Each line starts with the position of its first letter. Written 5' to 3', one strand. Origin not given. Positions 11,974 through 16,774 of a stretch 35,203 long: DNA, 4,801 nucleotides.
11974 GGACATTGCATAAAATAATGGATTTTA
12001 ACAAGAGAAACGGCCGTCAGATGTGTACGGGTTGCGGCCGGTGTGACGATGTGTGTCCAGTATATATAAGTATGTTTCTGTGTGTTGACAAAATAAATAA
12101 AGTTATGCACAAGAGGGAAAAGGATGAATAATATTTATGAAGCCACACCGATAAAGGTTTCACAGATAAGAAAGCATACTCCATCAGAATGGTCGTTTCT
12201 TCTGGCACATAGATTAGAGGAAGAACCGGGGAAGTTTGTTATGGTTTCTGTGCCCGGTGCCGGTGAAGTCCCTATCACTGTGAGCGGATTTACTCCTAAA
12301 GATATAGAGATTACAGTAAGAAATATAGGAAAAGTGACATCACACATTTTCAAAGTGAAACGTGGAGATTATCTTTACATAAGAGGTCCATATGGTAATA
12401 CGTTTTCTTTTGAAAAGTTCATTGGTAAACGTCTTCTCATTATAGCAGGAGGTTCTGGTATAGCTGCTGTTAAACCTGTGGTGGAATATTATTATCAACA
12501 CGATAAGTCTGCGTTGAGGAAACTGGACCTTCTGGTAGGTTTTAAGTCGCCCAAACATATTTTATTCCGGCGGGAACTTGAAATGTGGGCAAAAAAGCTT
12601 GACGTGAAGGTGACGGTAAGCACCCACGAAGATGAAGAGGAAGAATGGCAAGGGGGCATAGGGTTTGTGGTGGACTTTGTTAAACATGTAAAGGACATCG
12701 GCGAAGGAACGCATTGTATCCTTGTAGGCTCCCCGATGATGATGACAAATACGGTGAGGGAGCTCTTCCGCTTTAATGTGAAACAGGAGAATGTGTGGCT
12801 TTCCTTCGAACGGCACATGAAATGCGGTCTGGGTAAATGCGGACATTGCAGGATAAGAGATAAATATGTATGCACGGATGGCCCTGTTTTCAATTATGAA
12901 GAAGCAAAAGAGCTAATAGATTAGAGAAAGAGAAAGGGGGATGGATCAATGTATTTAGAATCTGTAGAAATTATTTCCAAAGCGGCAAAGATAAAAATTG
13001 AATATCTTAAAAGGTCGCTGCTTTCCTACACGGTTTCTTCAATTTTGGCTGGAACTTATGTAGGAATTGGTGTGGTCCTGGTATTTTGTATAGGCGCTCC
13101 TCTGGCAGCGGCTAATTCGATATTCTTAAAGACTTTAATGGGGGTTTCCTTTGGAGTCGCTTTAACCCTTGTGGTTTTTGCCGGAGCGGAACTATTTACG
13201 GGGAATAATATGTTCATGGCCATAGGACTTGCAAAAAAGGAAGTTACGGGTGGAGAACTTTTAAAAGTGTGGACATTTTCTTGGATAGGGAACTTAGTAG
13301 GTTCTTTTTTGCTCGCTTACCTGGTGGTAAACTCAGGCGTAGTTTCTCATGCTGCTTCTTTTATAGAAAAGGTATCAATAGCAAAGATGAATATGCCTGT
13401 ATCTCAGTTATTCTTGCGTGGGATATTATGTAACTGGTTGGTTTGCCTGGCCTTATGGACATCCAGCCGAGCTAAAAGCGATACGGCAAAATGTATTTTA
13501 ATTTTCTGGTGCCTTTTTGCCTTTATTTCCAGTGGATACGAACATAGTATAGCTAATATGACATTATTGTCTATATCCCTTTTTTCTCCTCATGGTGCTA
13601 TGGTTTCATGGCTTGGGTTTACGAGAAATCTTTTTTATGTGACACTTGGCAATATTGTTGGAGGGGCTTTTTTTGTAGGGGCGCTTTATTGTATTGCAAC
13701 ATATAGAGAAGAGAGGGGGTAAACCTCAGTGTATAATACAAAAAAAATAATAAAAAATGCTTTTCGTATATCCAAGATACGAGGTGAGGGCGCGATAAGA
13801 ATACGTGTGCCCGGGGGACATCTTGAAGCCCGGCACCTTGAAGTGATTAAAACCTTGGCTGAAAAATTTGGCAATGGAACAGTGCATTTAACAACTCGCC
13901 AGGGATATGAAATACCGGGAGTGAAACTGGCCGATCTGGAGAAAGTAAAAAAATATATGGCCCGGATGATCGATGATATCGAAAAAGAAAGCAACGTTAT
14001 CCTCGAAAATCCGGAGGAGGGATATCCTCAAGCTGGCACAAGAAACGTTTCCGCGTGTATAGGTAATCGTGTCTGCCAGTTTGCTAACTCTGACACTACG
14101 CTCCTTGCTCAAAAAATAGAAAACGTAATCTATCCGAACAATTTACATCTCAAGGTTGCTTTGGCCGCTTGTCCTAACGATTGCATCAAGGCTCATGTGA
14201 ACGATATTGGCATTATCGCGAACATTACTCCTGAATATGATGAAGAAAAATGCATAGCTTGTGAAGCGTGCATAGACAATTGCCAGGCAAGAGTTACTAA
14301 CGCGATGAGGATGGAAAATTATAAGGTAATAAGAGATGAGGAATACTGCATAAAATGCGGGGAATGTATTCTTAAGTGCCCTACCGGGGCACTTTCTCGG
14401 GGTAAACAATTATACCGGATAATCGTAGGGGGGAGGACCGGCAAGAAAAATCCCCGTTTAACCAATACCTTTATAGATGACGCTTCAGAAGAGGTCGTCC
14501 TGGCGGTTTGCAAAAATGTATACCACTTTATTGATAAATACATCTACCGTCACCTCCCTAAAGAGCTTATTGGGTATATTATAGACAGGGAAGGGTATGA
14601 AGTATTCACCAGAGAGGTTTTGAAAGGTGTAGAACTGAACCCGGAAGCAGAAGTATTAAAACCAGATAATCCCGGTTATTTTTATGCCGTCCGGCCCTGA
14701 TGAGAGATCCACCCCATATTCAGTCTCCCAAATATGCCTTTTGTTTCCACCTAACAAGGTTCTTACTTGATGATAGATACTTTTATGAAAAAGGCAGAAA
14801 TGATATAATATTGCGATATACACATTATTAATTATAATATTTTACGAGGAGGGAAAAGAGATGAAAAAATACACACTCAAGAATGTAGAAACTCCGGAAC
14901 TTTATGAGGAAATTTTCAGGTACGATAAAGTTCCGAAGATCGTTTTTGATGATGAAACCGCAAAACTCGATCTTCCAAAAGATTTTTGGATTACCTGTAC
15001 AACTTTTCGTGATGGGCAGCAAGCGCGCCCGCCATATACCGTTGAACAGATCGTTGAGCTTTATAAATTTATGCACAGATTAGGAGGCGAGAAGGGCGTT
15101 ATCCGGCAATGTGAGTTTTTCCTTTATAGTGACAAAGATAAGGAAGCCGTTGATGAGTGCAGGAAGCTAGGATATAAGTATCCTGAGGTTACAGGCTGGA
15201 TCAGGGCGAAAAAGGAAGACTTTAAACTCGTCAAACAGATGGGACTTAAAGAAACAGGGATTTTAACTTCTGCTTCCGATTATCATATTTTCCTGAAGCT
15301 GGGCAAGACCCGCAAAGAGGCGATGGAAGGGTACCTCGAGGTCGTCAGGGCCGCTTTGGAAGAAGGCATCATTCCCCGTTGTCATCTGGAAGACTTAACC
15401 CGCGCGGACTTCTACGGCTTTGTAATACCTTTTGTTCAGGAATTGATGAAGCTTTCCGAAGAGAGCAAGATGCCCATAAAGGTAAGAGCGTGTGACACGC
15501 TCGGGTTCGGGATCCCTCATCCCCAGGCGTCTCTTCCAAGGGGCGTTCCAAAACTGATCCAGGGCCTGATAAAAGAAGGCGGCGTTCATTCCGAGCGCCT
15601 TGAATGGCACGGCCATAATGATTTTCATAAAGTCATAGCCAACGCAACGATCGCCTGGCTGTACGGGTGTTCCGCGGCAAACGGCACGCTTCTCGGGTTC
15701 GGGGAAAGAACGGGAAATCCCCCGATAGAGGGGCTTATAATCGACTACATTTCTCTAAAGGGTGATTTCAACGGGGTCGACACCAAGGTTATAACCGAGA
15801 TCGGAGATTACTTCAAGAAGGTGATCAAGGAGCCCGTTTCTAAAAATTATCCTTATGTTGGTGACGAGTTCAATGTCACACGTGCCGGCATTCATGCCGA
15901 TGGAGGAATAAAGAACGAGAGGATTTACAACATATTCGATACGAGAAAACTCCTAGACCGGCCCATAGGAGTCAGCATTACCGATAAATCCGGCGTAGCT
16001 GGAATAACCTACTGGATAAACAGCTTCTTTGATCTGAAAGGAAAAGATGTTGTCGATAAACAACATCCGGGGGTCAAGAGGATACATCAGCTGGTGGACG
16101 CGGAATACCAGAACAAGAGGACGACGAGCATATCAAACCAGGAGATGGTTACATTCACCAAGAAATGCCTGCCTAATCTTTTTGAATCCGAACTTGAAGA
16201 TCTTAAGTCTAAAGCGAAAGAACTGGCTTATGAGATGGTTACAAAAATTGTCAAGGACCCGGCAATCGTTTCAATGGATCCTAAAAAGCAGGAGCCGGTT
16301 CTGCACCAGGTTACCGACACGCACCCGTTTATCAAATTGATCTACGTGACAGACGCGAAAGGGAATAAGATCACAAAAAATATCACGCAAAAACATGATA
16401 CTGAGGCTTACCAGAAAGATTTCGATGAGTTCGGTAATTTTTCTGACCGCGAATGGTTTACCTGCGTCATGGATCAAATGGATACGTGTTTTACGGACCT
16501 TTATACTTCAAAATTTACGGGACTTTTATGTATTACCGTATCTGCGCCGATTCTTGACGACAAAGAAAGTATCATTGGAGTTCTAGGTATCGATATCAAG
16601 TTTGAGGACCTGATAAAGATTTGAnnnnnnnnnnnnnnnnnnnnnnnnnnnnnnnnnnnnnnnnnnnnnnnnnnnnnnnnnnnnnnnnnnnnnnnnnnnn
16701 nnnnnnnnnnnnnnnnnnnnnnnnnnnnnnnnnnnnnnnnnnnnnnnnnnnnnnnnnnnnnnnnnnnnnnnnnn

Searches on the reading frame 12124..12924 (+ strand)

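Call 24: search_protein_families(library=pfam, proteins=[window:12124-12924:+])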
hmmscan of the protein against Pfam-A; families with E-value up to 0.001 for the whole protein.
window:12124-12924:+ (266 aa): 2 families
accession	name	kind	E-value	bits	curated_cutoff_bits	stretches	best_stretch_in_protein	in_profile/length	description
PF00175.26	NAD_binding_1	-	5.3e-14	53.2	22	1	107-210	2-107/109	Oxidoreductase NAD-binding domain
PF10418.14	DHODB_Fe-S_bind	-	7.5e-13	48.4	23.9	1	229-260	1-39/41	Iron-sulfur cluster binding domain of dihydroorotate dehydrogenase B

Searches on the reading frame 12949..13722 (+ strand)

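Call 24: search_protein_families(library=pfam, proteins=[window:12949-13722:+])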
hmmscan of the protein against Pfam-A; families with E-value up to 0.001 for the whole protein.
window:12949-13722:+ (257 aa): 1 family
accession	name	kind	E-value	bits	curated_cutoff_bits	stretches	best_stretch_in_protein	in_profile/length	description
PF01226.23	Form_Nir_trans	-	6.4e-70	235.7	34.6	1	7-248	1-239/240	Formate/nitrite transporter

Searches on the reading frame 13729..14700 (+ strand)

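Call 24: search_protein_families(library=pfam, proteins=[window:13729-14700:+])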
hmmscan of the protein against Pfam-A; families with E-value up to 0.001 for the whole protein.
window:13729-14700:+ (323 aa): 10 families
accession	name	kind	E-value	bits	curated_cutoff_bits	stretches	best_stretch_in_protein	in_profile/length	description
PF01077.27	NIR_SIR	-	3.7e-22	78.9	27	1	103-299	4-152/158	Nitrite and sulphite reductase 4Fe-4S domain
PF03460.22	NIR_SIR_ferr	-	8.4e-17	61.1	24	1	22-78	11-67/69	Nitrite/Sulfite reductase ferredoxin-like half domain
PF00037.32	Fer4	-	7.8e-11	41.8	21.1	2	201-222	2-23/24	4Fe-4S binding domain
PF13237.11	Fer4_10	-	4e-10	39.9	25.5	2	169-218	3-53/53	4Fe-4S dicluster domain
PF12837.12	Fer4_6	-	2.8e-07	30.6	25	1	201-222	3-24/24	4Fe-4S binding domain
PF12838.12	Fer4_7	-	4e-07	30.8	27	1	174-221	1-52/52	4Fe-4S dicluster domain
PF13187.11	Fer4_9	-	8.4e-07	29.4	27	1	174-221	1-51/52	4Fe-4S dicluster domain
PF14697.11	Fer4_21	-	5.5e-06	26.8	35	1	171-220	4-55/59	4Fe-4S dicluster domain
PF13484.11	Fer4_16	-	5.2e-05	24.4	30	1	207-225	2-20/66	4Fe-4S double cluster binding domain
PF12797.12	Fer4_2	-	0.00032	20.9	24.5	0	168-186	3-21/22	4Fe-4S binding domain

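Call 64: search_protein_families(library=ncbifam, proteins=[window:13729-14700:+], max_evalue=1e-10)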
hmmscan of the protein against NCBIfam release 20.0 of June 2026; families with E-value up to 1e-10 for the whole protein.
window:13729-14700:+ (323 aa): 8 families
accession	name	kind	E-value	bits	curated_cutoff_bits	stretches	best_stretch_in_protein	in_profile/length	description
TIGR02912.1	sulfite_red_C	equivalog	1.2e-117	392.4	324.1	1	3-311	3-310/314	sulfite reductase subunit C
TIGR02374.1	nitri_red_nirB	equivalog_domain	1.4e-14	53.5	578.35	1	25-164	564-692/794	nitrite reductase large subunit NirB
NF007125.0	PRK09566.1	equivalog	1.4e-14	53.4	594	0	16-77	61-123/513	ferredoxin--nitrite reductase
TIGR02064.1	dsrA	equivalog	3.7e-14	52.4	392.85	1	20-311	81-376/402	dissimilatory-type sulfite reductase subunit alpha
TIGR02066.1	dsrB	equivalog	4.4e-14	52.2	341.5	1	32-297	41-311/341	dissimilatory-type sulfite reductase subunit beta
NF007126.0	PRK09567.1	equivalog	5.3e-13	48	523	1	18-172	372-515/595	NirA family protein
NF010029.0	PRK13504.1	equivalog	2.4e-12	46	457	0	23-80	82-139/575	NADPH-dependent assimilatory sulfite reductase hemoprotein subunit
TIGR02435.1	CobG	equivalog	6.2e-12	45.2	234.8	0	23-75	20-71/388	precorrin-3B synthase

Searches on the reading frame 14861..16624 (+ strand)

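Call 24: search_protein_families(library=pfam, proteins=[window:14861-16624:+])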
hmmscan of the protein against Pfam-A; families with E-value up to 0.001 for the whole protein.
window:14861-16624:+ (587 aa): 3 families
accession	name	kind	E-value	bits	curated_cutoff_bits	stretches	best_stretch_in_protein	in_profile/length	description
PF00682.25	HMGL-like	-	1.1e-23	84.4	29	1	45-314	5-256/260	HMGL-like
PF22673.2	MCP-like_PDC_1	-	3e-14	53.8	27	1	479-585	3-112/113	Methyl-accepting chemotaxis protein-like, first PDC sensor domain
PF02743.24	dCache_1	-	1.6e-11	44.7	45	1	475-584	48-155/240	Cache domain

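Call 64: search_protein_families(library=ncbifam, proteins=[window:14861-16624:+], max_evalue=1e-10)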
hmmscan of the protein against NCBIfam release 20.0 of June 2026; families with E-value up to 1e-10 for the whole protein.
window:14861-16624:+ (587 aa): 12 families
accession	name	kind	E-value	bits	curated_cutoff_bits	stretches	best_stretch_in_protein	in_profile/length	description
TIGR02660.1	nifV_homocitr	equivalog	6.9e-34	117.7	462.9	1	43-392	3-332/365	homocitrate synthase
TIGR02090.1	LEU1_arch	subfamily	2.3e-33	115.8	484.75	1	44-389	3-328/363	isopropylmalate/citramalate/homocitrate synthases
NF002085.0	PRK00915.1-2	subfamily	5.3e-30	104.6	517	1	34-360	6-313/504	2-isopropylmalate synthase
NF041069.1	IPMS_Sufob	equivalog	2.1e-28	99.7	600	1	44-388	3-329/371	isopropylmalate synthase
TIGR02146.1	LysS_fung_arch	equivalog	4.9e-25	88.5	413.55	1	47-364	4-302/344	homocitrate synthase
NF002086.0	PRK00915.1-3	equivalog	2e-24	85.9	532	1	44-389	9-346/516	2-isopropylmalate synthase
TIGR00973.1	leuA_bact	equivalog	9.5e-23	80.4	598.7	1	45-382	5-334/494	2-isopropylmalate synthase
NF042433.1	CitmalDyn_Leptosp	equivalog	1.1e-21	77.1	950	1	109-353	79-310/514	(R)-citramalate synthase CimA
NF002088.0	PRK00915.1-5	equivalog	6.9e-17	61.1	697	1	46-360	8-314/514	2-isopropylmalate synthase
NF002084.0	PRK00915.1-1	equivalog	1.1e-16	60.5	748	1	43-385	6-340/523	2-isopropylmalate synthase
NF002087.0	PRK00915.1-4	equivalog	1.3e-16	60.2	729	1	44-364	9-321/516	2-isopropylmalate synthase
TIGR00977.1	citramal_synth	equivalog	1.6e-16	59.7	450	1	211-410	174-360/526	citramalate synthase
